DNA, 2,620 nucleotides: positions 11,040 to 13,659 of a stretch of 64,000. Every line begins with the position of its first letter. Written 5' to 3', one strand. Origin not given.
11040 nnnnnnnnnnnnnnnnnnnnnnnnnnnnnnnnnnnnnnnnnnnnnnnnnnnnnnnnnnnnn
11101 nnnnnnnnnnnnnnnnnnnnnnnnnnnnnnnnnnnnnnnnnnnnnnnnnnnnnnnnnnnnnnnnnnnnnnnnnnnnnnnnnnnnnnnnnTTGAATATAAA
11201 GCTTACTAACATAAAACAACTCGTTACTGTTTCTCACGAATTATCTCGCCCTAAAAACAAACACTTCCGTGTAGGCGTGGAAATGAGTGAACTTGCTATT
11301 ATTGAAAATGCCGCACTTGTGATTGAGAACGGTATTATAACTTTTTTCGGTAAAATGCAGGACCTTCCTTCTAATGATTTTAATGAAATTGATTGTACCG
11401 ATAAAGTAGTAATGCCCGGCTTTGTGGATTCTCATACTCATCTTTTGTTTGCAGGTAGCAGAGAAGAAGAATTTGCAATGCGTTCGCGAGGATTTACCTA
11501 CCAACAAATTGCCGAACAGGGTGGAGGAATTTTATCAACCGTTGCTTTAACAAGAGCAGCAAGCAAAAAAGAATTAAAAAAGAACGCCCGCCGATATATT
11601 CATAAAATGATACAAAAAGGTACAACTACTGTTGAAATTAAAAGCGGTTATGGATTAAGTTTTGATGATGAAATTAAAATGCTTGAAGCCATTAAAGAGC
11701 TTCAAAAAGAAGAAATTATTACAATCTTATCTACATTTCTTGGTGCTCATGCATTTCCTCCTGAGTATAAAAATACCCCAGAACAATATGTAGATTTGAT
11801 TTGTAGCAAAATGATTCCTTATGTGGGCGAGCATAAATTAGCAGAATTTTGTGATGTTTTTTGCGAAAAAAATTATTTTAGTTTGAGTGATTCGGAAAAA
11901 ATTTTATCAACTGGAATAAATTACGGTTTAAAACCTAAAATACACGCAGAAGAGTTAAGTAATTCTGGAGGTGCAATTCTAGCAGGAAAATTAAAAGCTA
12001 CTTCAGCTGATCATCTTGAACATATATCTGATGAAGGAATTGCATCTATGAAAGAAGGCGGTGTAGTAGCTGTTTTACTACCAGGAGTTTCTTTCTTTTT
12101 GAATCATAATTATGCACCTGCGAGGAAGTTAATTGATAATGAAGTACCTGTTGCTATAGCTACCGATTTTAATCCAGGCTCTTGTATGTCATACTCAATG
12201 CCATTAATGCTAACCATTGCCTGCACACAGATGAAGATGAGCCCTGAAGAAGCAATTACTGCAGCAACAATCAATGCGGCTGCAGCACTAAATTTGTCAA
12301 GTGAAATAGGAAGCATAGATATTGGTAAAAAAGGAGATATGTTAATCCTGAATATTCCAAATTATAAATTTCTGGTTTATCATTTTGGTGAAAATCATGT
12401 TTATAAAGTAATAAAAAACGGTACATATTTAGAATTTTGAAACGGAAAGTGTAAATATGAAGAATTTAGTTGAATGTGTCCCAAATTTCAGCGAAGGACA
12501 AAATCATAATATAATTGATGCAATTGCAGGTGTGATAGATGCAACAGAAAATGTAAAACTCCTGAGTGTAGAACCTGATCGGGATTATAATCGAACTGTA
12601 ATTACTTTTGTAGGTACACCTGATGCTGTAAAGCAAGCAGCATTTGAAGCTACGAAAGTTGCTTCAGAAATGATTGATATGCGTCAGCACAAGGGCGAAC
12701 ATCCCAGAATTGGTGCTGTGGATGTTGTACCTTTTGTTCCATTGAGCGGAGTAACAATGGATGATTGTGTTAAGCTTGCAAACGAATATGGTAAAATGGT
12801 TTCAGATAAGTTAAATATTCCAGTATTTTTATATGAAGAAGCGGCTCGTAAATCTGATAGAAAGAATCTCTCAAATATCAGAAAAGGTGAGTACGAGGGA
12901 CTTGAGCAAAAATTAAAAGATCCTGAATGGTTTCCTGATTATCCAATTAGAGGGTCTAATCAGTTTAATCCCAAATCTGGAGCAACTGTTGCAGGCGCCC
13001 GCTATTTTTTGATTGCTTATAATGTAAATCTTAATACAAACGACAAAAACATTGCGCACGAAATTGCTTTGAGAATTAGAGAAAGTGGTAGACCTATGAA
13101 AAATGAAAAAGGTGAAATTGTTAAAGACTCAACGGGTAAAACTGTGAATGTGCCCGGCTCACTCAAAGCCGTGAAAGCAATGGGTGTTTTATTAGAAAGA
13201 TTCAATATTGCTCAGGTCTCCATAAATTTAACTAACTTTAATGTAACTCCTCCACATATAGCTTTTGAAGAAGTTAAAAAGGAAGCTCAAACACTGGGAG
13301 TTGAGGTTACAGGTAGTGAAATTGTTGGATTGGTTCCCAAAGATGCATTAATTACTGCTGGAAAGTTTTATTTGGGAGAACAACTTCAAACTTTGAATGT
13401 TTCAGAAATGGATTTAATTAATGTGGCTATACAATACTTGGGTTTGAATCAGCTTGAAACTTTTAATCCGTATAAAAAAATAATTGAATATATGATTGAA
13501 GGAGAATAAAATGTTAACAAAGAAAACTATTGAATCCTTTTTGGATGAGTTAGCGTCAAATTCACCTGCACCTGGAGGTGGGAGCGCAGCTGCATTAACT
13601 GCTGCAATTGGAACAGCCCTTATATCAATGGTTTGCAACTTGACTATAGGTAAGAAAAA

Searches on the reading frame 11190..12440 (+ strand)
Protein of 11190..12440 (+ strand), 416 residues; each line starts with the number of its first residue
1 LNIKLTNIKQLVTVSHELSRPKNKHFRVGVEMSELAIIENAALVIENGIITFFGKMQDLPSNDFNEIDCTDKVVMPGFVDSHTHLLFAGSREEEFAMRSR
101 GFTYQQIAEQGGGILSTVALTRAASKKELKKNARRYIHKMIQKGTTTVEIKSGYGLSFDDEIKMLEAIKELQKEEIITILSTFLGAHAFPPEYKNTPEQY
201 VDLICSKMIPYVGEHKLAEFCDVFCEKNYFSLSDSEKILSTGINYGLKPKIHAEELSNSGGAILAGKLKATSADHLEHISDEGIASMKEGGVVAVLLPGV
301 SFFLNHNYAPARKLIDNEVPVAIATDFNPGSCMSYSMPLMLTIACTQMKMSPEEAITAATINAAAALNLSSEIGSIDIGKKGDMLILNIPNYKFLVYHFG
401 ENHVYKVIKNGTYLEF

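Call 68: search_protein_families(library=pfam, proteins=[window:11190-12440:+], max_evalue=0.00001)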
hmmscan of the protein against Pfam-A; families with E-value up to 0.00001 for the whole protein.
window:11190-12440:+ (416 aa): 2 families
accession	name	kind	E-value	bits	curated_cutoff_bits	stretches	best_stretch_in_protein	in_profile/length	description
PF01979.26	Amidohydro_1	-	2.9e-24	86.4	25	1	263-412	186-343/345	Amidohydrolase family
PF07969.17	Amidohydro_3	-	6.4e-20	72.5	29.7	2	272-390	309-447/472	Amidohydrolase family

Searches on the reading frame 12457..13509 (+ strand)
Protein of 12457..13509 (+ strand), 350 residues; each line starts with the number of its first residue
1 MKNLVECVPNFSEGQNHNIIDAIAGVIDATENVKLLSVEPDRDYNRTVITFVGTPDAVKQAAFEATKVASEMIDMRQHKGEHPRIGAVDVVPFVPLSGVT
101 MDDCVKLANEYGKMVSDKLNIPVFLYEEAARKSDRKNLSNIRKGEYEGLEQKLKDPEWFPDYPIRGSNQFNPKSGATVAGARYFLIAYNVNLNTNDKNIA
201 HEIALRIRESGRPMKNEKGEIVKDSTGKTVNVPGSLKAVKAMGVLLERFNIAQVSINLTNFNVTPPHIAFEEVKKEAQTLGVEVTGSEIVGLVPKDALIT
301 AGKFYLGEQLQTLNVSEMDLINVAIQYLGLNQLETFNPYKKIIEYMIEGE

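Call 68: search_protein_families(library=pfam, proteins=[window:12457-13509:+], max_evalue=0.00001)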
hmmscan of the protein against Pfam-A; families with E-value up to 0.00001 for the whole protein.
window:12457-13509:+ (350 aa): 2 families
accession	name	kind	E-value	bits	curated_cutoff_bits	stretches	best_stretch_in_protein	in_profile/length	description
PF07837.17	FTCD_N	-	1.2e-72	243.8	27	1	4-182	1-176/176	Formiminotransferase domain, N-terminal subdomain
PF02971.19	FTCD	-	1.3e-55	187.7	24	1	184-345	1-145/145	Formiminotransferase domain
